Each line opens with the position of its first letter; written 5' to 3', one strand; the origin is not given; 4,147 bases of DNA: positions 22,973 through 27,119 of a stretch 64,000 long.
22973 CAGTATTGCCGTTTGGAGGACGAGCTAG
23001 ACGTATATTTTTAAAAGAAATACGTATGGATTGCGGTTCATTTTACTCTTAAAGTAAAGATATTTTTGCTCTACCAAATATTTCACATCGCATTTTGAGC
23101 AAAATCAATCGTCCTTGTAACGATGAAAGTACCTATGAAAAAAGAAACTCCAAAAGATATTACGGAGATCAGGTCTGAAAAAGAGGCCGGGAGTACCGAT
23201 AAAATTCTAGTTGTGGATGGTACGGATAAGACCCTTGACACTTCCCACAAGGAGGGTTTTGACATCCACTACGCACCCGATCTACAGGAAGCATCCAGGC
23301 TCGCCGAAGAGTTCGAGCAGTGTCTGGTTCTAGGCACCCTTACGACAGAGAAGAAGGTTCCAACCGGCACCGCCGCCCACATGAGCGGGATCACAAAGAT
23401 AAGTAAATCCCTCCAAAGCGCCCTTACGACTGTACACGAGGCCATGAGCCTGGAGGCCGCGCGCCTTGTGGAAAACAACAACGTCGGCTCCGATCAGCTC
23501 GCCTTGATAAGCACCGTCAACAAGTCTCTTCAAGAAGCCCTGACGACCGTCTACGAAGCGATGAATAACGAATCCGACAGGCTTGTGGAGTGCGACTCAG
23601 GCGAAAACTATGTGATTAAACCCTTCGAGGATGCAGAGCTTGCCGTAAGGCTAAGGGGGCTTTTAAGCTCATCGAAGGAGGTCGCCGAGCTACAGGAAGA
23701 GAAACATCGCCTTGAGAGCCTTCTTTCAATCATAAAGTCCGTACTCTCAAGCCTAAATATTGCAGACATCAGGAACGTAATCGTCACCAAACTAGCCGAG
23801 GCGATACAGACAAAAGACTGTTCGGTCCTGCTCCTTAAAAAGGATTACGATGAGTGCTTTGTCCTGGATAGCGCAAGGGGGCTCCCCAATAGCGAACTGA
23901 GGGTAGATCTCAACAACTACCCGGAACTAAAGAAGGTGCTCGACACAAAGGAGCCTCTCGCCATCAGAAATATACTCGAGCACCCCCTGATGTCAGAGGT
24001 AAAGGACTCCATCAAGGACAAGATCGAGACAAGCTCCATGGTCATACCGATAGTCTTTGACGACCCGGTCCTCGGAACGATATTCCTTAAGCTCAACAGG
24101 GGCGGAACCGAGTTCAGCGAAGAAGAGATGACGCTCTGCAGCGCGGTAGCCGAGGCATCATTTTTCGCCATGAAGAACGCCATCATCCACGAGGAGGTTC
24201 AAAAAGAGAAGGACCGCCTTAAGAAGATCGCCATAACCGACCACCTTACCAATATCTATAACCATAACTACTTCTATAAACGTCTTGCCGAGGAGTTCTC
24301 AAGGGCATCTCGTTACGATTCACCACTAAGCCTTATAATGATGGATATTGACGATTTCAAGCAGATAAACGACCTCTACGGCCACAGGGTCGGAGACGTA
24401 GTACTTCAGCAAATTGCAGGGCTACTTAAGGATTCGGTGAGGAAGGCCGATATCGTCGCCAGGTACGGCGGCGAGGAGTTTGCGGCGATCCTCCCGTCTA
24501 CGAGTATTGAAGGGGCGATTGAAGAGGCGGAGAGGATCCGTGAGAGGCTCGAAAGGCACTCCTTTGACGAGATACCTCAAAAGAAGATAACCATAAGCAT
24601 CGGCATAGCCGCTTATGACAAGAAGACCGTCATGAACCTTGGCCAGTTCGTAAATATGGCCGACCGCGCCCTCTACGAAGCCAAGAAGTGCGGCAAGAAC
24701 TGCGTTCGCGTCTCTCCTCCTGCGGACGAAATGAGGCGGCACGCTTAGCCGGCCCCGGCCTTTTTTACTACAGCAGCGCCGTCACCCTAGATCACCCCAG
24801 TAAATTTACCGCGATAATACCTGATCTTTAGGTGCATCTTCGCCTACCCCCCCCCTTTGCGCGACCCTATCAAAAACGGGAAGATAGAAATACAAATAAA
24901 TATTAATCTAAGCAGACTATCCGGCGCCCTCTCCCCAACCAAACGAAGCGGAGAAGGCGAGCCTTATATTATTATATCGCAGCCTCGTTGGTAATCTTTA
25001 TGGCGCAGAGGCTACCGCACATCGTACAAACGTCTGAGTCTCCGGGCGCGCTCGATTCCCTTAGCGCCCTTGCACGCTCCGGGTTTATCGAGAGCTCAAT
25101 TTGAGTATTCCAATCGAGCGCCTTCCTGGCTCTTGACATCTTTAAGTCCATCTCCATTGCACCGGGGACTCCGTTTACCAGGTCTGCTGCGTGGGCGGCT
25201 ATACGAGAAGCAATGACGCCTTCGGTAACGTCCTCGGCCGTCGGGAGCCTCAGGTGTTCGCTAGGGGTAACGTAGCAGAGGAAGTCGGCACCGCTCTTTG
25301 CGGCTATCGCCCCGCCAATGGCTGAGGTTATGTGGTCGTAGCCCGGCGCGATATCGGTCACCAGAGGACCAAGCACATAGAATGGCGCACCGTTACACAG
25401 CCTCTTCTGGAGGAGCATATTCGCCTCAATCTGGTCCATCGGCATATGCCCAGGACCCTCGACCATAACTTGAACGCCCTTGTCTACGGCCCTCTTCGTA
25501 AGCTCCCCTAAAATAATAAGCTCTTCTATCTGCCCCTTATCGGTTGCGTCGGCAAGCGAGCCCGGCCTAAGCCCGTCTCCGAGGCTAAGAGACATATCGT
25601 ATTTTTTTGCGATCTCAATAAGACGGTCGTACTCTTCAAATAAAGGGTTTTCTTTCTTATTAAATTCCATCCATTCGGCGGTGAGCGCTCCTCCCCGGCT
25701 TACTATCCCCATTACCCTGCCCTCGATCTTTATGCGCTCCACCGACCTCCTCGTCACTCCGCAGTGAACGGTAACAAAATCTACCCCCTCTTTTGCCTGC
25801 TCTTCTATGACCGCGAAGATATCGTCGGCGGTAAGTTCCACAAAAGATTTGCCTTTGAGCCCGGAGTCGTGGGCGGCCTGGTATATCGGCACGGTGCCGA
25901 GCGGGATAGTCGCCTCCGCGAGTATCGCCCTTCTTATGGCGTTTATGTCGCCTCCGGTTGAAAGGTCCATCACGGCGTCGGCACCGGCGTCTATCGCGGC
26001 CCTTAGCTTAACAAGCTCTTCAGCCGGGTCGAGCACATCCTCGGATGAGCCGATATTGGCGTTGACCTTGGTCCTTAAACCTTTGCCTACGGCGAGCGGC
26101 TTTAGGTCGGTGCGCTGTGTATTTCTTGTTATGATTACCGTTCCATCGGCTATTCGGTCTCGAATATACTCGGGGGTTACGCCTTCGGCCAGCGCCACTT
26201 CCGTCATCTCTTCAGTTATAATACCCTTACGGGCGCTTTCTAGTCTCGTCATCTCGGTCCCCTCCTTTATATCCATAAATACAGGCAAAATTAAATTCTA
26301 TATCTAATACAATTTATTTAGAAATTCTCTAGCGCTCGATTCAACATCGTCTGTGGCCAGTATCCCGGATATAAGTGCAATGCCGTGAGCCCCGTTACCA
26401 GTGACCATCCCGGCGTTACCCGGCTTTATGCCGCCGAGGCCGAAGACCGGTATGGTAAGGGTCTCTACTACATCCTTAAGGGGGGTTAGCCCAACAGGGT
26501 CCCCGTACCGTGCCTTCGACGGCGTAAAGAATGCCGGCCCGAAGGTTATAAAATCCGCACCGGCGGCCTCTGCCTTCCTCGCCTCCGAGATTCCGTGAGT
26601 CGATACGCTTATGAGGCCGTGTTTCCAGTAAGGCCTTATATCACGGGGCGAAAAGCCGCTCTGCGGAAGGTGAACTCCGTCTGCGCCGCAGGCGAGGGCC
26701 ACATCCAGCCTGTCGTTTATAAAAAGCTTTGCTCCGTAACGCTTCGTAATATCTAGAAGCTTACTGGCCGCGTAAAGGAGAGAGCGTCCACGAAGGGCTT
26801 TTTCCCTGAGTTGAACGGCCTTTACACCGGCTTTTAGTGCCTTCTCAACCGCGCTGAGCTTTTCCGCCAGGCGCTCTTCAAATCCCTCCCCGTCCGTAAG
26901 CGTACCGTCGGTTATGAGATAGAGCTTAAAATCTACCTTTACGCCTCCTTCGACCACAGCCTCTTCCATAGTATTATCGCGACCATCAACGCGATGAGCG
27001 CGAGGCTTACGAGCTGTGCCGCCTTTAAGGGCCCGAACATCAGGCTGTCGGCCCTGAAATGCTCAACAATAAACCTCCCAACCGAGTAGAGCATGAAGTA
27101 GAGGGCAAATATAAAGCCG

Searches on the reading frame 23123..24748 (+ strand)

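Call 46: search_protein_families(library=pfam, proteins=[window:23123-24748:+], max_evalue=0.00001)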
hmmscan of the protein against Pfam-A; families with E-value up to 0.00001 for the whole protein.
window:23123-24748:+ (541 aa): 3 families
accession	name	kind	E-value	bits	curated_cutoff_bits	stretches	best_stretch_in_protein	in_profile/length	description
PF00990.26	GGDEF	-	8e-49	165.9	23.8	1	370-526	1-160/161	Diguanylate cyclase, GGDEF domain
PF01590.32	GAF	-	1.3e-08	35.8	22.4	1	217-344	6-127/133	GAF domain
PF22335.1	Cas10-Cmr2_palm2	-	8.9e-06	26.3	27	0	448-528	56-132/133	Cas10/Cmr2, second palm domain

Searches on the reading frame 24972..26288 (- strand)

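Call 46: search_protein_families(library=pfam, proteins=[window:24972-26288:-], max_evalue=0.00001)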
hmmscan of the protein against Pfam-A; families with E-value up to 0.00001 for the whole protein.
window:24972-26288:- (438 aa): 1 family
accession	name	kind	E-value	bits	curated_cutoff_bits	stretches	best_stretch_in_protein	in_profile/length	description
PF01964.24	ThiC_Rad_SAM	-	3.6e-198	659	25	1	14-434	1-419/420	Radical SAM ThiC family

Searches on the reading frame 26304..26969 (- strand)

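Call 46: search_protein_families(library=pfam, proteins=[window:26304-26969:-], max_evalue=0.00001)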
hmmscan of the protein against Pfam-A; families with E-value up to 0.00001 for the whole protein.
window:26304-26969:- (221 aa): 1 family
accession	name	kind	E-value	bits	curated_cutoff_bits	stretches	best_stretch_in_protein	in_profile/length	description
PF02581.23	TMP-TENI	-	6.1e-52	176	27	1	16-203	1-180/180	Thiamine monophosphate synthase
